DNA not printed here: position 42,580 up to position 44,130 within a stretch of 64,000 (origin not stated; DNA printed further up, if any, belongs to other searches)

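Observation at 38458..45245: MoxR-less DUF58 cluster placed directly downstream of cdc48 and a PRC-barrel gene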

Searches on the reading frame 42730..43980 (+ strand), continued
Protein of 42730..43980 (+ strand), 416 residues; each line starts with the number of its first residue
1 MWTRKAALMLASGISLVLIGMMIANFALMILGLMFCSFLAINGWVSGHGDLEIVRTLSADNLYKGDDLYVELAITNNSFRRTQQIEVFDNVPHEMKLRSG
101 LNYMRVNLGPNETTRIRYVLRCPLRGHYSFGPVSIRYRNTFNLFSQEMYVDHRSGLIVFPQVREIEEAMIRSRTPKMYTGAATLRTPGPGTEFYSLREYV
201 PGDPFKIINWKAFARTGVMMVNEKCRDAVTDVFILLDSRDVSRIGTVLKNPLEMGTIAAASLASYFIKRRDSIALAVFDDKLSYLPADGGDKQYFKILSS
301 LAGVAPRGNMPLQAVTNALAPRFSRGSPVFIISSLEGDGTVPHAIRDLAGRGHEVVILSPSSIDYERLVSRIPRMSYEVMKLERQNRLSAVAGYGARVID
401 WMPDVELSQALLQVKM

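Call 22: find_related_loci(query=A2, collection=genome_contigs, flank=10000)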
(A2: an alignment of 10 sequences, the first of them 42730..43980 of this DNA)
Query A2 (416 aa) in genome_contigs; peptide patterns used: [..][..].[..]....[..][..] (x = any residue, [..] = any of these).
501 stretches matched a pattern; 477 encode a relative of the query (tblastn E <= 1e-3); the best 80 are kept; 80 distinct loci.
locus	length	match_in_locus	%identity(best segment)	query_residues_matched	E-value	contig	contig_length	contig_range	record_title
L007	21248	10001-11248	96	1-416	0e+0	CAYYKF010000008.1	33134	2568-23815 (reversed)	MAG TPA_asm: uncultured Candidatus Poseidoniales archaeon isolate SRP077602_co9_567 genome assembly, contig: NODE_1277_l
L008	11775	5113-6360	94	1-416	0e+0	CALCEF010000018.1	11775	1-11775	MAG TPA_asm: uncultured euryarchaeote isolate ERR598975_bin.65_CONCOCT_v1.1_MAG genome assembly, contig: ERZ833381.846,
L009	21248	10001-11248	94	1-416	0e+0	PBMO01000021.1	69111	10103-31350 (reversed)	MAG: Methanobacteriota archaeon isolate SP210 MHASMcontig_807758, whole genome shotgun sequence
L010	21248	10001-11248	94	1-416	0e+0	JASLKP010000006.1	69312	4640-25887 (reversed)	MAG: Candidatus Thalassarchaeaceae archaeon isolate ETNP1_MAG_34 NODE_6_length_69312_cov_5.791161, whole genome shotgun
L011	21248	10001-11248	94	1-416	0e+0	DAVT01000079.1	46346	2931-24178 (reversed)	MAG TPA_asm: Euryarchaeota archaeon UBA501 UBA501_contig_51192, whole genome shotgun sequence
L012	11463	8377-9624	94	1-416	0e+0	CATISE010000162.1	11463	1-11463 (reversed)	MAG: Marine Group II euryarchaeote MED-G33 isolate bin.838 MAG genome assembly, contig: k119_5875177, whole genome shotg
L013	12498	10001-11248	93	1-416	0e+0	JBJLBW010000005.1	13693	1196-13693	MAG: Candidatus Poseidoniales archaeon isolate LRMED-029 MGIIb-P-LRMED-029-C12257, whole genome shotgun sequence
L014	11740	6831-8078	93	1-416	0e+0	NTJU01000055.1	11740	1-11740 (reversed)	MAG: Marine Group II euryarchaeote MED-G33 EUII-MED-G33-C55, whole genome shotgun sequence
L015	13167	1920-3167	94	1-416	0e+0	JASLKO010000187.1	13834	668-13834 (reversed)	MAG: Candidatus Thalassarchaeaceae archaeon isolate ETNP1_MAG_32 c_000001364885, whole genome shotgun sequence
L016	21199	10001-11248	93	1-416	0e+0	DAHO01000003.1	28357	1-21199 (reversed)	MAG TPA_asm: Euryarchaeota archaeon UBA602 UBA602_contig_20122, whole genome shotgun sequence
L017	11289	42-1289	93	1-416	0e+0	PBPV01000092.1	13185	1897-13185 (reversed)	MAG: Methanobacteriota archaeon isolate RS348 55290, whole genome shotgun sequence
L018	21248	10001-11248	93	1-416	0e+0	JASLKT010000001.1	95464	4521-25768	MAG: Candidatus Thalassarchaeaceae archaeon isolate ETNP1_MAG_7 NODE_1_length_95464_cov_13.718641, whole genome shotgun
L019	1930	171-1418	94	1-416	0e+0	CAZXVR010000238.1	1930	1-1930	MAG TPA_asm: uncultured Candidatus Poseidoniales archaeon isolate SRP077602_co4_142 genome assembly, contig: NODE_144199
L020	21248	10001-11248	93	1-416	0e+0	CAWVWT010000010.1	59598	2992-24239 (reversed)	MAG TPA_asm: uncultured Candidatus Poseidoniales archaeon isolate ERR3589563_binner12_51 genome assembly, contig: ERZ746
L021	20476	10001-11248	93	1-416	0e+0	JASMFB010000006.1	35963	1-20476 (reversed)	MAG: Candidatus Thalassarchaeaceae archaeon isolate ETNP7_MAG_13 NODE_6_length_35963_cov_3.390124, whole genome shotgun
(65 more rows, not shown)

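Call 23: find_homologous_proteins(query=A1, max_evalue=1e-10)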
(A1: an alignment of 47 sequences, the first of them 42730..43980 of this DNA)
Query A1 (47 sequences) (416 aa, profile of the alignment): 638 proteins with E <= 1e-10 among 8000 candidates; the best 120 are listed.
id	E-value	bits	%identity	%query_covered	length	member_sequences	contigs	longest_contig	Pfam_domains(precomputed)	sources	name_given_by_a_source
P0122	3.5e-159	548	42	99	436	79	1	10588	PF01882.26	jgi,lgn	-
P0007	3.7e-159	548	89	100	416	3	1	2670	PF01882.26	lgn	-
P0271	7.2e-159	547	72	100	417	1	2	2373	PF01882.26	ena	-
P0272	7.4e-159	547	72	100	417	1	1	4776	PF01882.26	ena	-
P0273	8.1e-159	547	72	100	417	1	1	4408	PF01882.26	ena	-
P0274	8.3e-159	547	72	100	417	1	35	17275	PF01882.26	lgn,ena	-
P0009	9.2e-159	546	86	100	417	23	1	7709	PF01882.26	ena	-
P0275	1.0e-158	546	72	100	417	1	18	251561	PF01882.26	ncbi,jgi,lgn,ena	ncbi:MAG: DUF58 domain-containing protein [Candidatus Poseidoniales archaeon]|jgi:uncharacterized pr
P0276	1.1e-158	546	72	100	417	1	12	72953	PF01882.26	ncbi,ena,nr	ncbi:MAG: hypothetical protein CL974_04180 [Euryarchaeota archaeon]|nr:hypothetical protein [Euryarc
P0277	1.1e-158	546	73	100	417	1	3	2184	PF01882.26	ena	-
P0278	1.1e-158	546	72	100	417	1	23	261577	PF01882.26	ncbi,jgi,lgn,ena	jgi:uncharacterized protein (DUF58 family)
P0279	1.2e-158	546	72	100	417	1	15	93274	PF01882.26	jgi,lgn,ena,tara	jgi:uncharacterized protein (DUF58 family)|tara:strand:+ start:2448 stop:3701 length:1254 start_codo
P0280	1.2e-158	546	73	100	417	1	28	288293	PF01882.26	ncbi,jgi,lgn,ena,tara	tara:strand:- start:2192 stop:3445 length:1254 start_codon:yes stop_codon:yes gene_type:complete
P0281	1.2e-158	546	72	100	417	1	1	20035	PF01882.26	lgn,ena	-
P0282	1.2e-158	546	73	100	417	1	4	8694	PF01882.26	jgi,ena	jgi:uncharacterized protein (DUF58 family)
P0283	1.3e-158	546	72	100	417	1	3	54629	PF01882.26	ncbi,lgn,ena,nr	ncbi:MAG: DUF58 domain-containing protein [Candidatus Thalassarchaeaceae archaeon]|nr:DUF58 domain-c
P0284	1.4e-158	546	72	100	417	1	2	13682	PF01882.26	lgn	-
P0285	1.4e-158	546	72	100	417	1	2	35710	PF01882.26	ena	-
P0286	1.4e-158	546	72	100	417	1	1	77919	PF01882.26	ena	-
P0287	1.4e-158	546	73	100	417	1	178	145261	PF01882.26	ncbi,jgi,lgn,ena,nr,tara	ncbi:MAG: hypothetical protein CMA53_03465 [Euryarchaeota archaeon]|nr:hypothetical protein [Euryarc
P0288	1.5e-158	546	73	100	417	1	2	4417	PF01882.26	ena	-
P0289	1.5e-158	546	73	100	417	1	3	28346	PF01882.26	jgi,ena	-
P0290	1.5e-158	546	73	100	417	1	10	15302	PF01882.26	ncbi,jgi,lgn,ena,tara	tara:strand:- start:1367 stop:2620 length:1254 start_codon:yes stop_codon:yes gene_type:complete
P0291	1.5e-158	546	72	100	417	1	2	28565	PF01882.26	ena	-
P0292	1.5e-158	546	73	100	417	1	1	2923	PF01882.26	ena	-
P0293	1.5e-158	546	72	100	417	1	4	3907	PF01882.26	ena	-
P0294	1.6e-158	546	73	100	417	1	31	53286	PF01882.26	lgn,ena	-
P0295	1.6e-158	546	72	100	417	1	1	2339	PF01882.26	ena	-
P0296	1.6e-158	546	73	100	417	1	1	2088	PF01882.26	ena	-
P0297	1.6e-158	546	72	100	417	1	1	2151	PF01882.26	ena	-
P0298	1.6e-158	546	72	100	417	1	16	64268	PF01882.26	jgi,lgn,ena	-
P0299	1.6e-158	546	73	100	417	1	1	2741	PF01882.26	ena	-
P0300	1.7e-158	546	72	100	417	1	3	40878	PF01882.26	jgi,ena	jgi:uncharacterized protein (DUF58 family)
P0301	1.7e-158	546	73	100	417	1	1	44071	PF01882.26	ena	-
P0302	1.7e-158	546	73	100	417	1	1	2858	PF01882.26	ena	-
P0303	1.7e-158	546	73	100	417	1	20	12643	PF01882.26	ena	-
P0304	1.7e-158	546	72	100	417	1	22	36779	PF01882.26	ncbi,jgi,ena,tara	tara:strand:- start:8904 stop:10157 length:1254 start_codon:yes stop_codon:yes gene_type:complete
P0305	1.7e-158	546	73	100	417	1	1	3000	PF01882.26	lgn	-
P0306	1.7e-158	546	72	100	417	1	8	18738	PF01882.26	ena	-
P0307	1.8e-158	546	72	100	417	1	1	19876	PF01882.26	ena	-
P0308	1.9e-158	545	72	100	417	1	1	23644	PF01882.26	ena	-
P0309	1.9e-158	545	72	100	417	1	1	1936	PF01882.26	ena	-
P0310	1.9e-158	545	72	100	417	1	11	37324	PF01882.26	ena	-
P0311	1.9e-158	545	72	100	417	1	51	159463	PF01882.26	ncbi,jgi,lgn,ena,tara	jgi:uncharacterized protein (DUF58 family)|tara:strand:- start:5909 stop:7162 length:1254 start_codo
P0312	1.9e-158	545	72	100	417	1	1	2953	PF01882.26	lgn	-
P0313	1.9e-158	545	73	100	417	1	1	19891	PF01882.26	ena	-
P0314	2.0e-158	545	72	100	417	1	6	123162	PF01882.26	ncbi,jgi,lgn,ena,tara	tara:strand:- start:4840 stop:6093 length:1254 start_codon:yes stop_codon:yes gene_type:complete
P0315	2.0e-158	545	72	100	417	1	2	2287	PF01882.26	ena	-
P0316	2.0e-158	545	72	100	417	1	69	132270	PF01882.26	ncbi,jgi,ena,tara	jgi:uncharacterized protein (DUF58 family)|tara:strand:- start:1112 stop:2365 length:1254 start_codo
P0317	2.0e-158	545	72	100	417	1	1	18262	PF01882.26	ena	-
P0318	2.0e-158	545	72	100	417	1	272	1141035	PF01882.26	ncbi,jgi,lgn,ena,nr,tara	ncbi:MAG: hypothetical protein CL962_00995 [Euryarchaeota archaeon]|jgi:uncharacterized protein (DUF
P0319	2.0e-158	545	72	100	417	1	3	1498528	PF01882.26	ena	-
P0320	2.1e-158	545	72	100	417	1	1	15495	PF01882.26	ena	-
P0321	2.1e-158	545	72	100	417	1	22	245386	PF01882.26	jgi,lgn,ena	-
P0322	2.1e-158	545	72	100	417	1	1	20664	PF01882.26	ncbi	-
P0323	2.2e-158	545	72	100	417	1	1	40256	PF01882.26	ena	-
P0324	2.2e-158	545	73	100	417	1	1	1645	PF01882.26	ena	-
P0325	2.2e-158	545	71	100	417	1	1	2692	PF01882.26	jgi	jgi:uncharacterized protein (DUF58 family)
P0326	2.2e-158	545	72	100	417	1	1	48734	PF01882.26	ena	-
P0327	2.3e-158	545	73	100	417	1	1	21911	PF01882.26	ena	-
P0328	2.3e-158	545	73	100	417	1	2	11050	PF01882.26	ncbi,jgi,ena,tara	tara:strand:+ start:788 stop:2041 length:1254 start_codon:yes stop_codon:yes gene_type:complete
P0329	2.4e-158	545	72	100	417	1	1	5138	PF01882.26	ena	-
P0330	2.4e-158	545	73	100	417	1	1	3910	PF01882.26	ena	-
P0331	2.4e-158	545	73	100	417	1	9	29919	PF01882.26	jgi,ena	jgi:uncharacterized protein (DUF58 family)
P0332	2.4e-158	545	72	100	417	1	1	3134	PF01882.26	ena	-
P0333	2.5e-158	545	72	100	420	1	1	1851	PF01882.26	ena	-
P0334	2.5e-158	545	72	100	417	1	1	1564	PF01882.26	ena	-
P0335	2.5e-158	545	73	100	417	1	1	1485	PF01882.26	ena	-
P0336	2.5e-158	545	73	100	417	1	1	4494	PF01882.26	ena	-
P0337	2.6e-158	545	73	100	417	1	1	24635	PF01882.26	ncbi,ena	-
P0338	2.6e-158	545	72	100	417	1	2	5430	PF01882.26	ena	-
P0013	2.7e-158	545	85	100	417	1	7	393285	PF01882.26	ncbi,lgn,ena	-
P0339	2.7e-158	545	72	100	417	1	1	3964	PF01882.26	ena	-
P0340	2.8e-158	545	73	100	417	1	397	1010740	PF01882.26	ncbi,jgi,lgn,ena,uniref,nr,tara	ncbi:DUF58 domain-containing protein [Euryarchaeota archaeon]|jgi:uncharacterized protein (DUF58 fam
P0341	2.9e-158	545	73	100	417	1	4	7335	PF01882.26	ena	-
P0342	2.9e-158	545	72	100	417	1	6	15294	PF01882.26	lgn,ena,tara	tara:strand:- start:232 stop:1485 length:1254 start_codon:yes stop_codon:yes gene_type:complete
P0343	3.0e-158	545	72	100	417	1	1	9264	PF01882.26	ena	-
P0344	3.1e-158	545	73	100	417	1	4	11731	PF01882.26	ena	-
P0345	3.1e-158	545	72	100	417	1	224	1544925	PF01882.26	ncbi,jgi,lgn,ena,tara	ncbi:MAG: DUF58 domain-containing protein [Candidatus Poseidoniales archaeon]|jgi:uncharacterized pr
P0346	3.1e-158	545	72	100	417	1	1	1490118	PF01882.26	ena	-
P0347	3.1e-158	545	72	100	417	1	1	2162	PF01882.26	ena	-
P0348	3.1e-158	545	71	100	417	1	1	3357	PF01882.26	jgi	-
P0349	3.2e-158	545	72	100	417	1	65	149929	PF01882.26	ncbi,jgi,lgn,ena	-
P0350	3.2e-158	545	72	100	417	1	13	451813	PF01882.26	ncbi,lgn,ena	-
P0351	3.6e-158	545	73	100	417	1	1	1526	PF01882.26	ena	-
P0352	3.7e-158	545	72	100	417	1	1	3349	PF01882.26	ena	-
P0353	3.7e-158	545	71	100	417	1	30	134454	PF01882.26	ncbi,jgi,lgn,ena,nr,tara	ncbi:MAG: DUF58 domain-containing protein [Candidatus Poseidoniales archaeon]|jgi:uncharacterized pr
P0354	3.8e-158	544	73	100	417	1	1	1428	PF01882.26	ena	-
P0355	3.8e-158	544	71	100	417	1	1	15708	PF01882.26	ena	-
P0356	3.8e-158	544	71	100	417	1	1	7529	PF01882.26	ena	-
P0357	3.9e-158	544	73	100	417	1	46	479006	PF01882.26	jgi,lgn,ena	jgi:uncharacterized protein (DUF58 family)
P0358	4.0e-158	544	71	100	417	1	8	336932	PF01882.26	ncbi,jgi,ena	jgi:uncharacterized protein (DUF58 family)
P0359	4.1e-158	544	73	100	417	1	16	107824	PF01882.26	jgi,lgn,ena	-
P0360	4.1e-158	544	72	100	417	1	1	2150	PF01882.26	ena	-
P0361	4.2e-158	544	72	100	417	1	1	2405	PF01882.26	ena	-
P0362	4.2e-158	544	72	100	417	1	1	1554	PF01882.26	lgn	-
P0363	4.3e-158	544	72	100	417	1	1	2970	PF01882.26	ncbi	-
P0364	4.3e-158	544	73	100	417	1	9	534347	PF01882.26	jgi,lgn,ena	jgi:uncharacterized protein (DUF58 family)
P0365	4.3e-158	544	73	100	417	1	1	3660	PF01882.26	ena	-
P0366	4.5e-158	544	71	100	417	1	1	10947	PF01882.26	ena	-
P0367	4.6e-158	544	72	100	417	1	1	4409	PF01882.26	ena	-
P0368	4.7e-158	544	72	100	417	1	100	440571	PF01882.26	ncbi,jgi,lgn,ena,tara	tara:strand:- start:11161 stop:12414 length:1254 start_codon:yes stop_codon:yes gene_type:complete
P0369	4.8e-158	544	72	100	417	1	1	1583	PF01882.26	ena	-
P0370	4.9e-158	544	71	100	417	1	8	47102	PF01882.26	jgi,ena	-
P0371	5.0e-158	544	72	100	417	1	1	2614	PF01882.26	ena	-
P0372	5.4e-158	544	71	100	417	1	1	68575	PF01882.26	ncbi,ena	-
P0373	5.5e-158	544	72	100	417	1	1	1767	PF01882.26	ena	-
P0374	5.5e-158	544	71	100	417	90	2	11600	PF01882.26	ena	-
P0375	5.5e-158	544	73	100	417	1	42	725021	PF01882.26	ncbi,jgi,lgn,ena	jgi:uncharacterized protein (DUF58 family)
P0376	5.6e-158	544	71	100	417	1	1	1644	PF01882.26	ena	-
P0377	5.7e-158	544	72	100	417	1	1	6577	PF01882.26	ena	-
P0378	5.7e-158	544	73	100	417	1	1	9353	PF01882.26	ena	-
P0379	6.1e-158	544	71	100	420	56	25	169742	PF01882.26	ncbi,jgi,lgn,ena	jgi:uncharacterized protein (DUF58 family)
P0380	6.1e-158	544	71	100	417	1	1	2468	PF01882.26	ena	-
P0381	6.4e-158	544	73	100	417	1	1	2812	PF01882.26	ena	-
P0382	6.5e-158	544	72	100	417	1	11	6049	PF01882.26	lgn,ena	-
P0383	6.6e-158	544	72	100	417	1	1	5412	PF01882.26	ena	-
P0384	6.6e-158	544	72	100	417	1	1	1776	PF01882.26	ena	-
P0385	6.7e-158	544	72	100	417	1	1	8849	PF01882.26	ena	-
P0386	6.8e-158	544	73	100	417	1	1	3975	PF01882.26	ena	-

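Call 24: find_encoding_contigs(protein=P0122, flank=10000, max_places=4)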
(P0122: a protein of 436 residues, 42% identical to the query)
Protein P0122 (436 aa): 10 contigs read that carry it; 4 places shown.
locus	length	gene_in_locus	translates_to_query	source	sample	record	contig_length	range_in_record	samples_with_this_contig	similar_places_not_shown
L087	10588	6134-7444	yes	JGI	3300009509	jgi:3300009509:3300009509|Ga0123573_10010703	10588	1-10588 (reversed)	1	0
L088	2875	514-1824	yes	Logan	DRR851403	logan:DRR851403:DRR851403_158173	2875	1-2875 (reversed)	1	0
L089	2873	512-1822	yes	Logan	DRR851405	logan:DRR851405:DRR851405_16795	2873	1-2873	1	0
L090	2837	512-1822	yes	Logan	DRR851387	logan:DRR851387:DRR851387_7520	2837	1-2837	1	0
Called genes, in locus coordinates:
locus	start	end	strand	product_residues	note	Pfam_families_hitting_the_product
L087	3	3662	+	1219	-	?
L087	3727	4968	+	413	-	PF14258:DUF4350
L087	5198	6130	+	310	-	PF20030:bpMoxR, PF07726:AAA_3, PF07728:AAA_5, PF17863:AAA_lid_2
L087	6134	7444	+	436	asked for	PF01882:DUF58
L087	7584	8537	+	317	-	-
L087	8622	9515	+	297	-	-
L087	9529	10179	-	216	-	-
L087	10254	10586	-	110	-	?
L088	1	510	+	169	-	?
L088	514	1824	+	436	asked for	PF01882:DUF58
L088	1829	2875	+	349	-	?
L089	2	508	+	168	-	?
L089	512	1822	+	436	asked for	PF01882:DUF58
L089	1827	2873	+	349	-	?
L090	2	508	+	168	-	?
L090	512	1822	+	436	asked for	PF01882:DUF58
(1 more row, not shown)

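Call 29: list_cluster_members(proteins=[P0122, P0125, P0127, P0129, P0130, P0134, P0140, P0149, P0164, P0199])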
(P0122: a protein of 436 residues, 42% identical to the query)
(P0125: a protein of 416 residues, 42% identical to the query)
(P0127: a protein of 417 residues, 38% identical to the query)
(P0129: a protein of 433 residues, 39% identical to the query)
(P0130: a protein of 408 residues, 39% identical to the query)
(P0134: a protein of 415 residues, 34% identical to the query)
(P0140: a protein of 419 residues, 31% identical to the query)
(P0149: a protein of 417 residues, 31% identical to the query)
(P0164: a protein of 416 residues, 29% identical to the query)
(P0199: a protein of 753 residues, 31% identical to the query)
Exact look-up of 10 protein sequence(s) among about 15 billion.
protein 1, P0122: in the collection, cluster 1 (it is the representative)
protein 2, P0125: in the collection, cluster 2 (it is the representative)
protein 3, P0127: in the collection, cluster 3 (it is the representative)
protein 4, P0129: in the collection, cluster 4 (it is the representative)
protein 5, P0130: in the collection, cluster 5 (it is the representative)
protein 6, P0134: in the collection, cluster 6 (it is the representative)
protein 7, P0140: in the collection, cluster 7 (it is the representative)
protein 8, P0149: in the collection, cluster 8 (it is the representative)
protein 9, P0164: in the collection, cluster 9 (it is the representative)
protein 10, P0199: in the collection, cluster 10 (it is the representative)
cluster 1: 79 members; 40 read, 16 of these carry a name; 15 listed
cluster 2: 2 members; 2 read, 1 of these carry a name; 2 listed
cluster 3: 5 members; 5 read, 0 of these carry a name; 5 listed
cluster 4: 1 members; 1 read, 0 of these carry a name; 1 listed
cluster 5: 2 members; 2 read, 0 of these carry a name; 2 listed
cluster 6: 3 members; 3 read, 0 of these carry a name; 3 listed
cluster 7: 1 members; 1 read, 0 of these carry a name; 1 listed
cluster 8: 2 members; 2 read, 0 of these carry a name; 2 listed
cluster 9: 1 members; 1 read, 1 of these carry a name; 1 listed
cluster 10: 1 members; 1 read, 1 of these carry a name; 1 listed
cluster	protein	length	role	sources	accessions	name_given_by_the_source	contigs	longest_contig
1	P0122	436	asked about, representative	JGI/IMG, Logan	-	-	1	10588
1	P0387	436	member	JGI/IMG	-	uncharacterized protein (DUF58 family)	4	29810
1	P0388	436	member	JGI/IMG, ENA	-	uncharacterized protein (DUF58 family)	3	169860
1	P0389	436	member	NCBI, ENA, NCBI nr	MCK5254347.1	MAG: DUF58 domain-containing protein [Thermoplasmata archaeon] | DUF58 domain-containing protein [Thermoplasmata archaeon]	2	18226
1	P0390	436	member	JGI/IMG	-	uncharacterized protein (DUF58 family)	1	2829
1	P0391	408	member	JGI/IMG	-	uncharacterized protein (DUF58 family)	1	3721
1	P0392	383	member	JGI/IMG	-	uncharacterized protein (DUF58 family)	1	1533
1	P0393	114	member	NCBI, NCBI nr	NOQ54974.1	MAG: hypothetical protein GQ558_10280 [Thermoplasmata archaeon] | hypothetical protein [Thermoplasmata archaeon]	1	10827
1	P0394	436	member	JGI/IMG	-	uncharacterized protein (DUF58 family)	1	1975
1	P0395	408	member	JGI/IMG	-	uncharacterized protein (DUF58 family)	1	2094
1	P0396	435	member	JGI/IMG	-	uncharacterized protein (DUF58 family)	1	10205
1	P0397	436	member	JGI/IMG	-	uncharacterized protein (DUF58 family)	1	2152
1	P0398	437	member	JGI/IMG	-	uncharacterized protein (DUF58 family)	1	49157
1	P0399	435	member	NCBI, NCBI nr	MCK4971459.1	MAG: DUF58 domain-containing protein [Thermoplasmata archaeon] | DUF58 domain-containing protein [Thermoplasmata archaeon]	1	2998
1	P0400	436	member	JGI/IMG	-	uncharacterized protein (DUF58 family)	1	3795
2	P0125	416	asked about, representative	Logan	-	-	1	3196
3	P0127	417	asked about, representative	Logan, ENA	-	-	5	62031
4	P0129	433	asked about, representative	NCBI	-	-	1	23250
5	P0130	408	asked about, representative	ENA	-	-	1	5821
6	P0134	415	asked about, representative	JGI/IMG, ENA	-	-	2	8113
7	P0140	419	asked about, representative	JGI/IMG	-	-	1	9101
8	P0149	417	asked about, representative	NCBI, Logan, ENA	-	-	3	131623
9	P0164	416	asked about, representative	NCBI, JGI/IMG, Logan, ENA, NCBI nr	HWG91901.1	MAG TPA: DUF58 domain-containing protein [Candidatus Thermoplasmatota archaeon] | DUF58 domain-containing protein [Candidatus Thermoplasmatota archaeon]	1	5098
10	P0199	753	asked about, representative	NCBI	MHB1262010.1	MAG: DUF4350 domain-containing protein [Thermoplasmatota archaeon]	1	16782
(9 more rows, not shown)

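Call 31: find_encoding_contigs(protein=P0127, flank=10000, max_places=2)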
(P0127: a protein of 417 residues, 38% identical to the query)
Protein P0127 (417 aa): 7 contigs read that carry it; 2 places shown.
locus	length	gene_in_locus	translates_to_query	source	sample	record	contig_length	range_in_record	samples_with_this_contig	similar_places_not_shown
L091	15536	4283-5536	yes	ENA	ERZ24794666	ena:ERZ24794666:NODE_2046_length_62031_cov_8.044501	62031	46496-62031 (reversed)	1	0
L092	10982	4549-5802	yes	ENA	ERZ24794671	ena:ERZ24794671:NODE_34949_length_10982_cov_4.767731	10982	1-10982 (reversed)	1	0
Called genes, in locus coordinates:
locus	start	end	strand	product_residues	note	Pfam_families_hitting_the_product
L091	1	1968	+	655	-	?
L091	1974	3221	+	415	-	PF14258:DUF4350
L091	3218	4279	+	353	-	PF20030:bpMoxR (weak), PF07726:AAA_3, PF07728:AAA_5, PF17863:AAA_lid_2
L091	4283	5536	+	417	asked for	PF01882:DUF58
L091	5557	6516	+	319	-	-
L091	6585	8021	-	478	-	PF02878:PGM_PMM_I, PF02879:PGM_PMM_II, PF02880:PGM_PMM_III, PF00408:PGM_PMM_IV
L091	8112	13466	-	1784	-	PF07676:PD40 (faint), PF26549:Tricorn_N (faint), PF26550:Tricorn_2nd (faint)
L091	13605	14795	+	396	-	-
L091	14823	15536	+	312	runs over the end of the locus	PF00005:ABC_tran, PF02463:SMC_N (faint), PF13555:AAA_29 (weak), PF13304:AAA_21 (faint)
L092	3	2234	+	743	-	?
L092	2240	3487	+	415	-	PF14258:DUF4350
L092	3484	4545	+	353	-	PF20030:bpMoxR (weak), PF07726:AAA_3, PF07728:AAA_5, PF17863:AAA_lid_2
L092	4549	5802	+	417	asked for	PF01882:DUF58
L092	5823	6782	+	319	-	-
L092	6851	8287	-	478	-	PF02878:PGM_PMM_I, PF02879:PGM_PMM_II, PF02880:PGM_PMM_III, PF00408:PGM_PMM_IV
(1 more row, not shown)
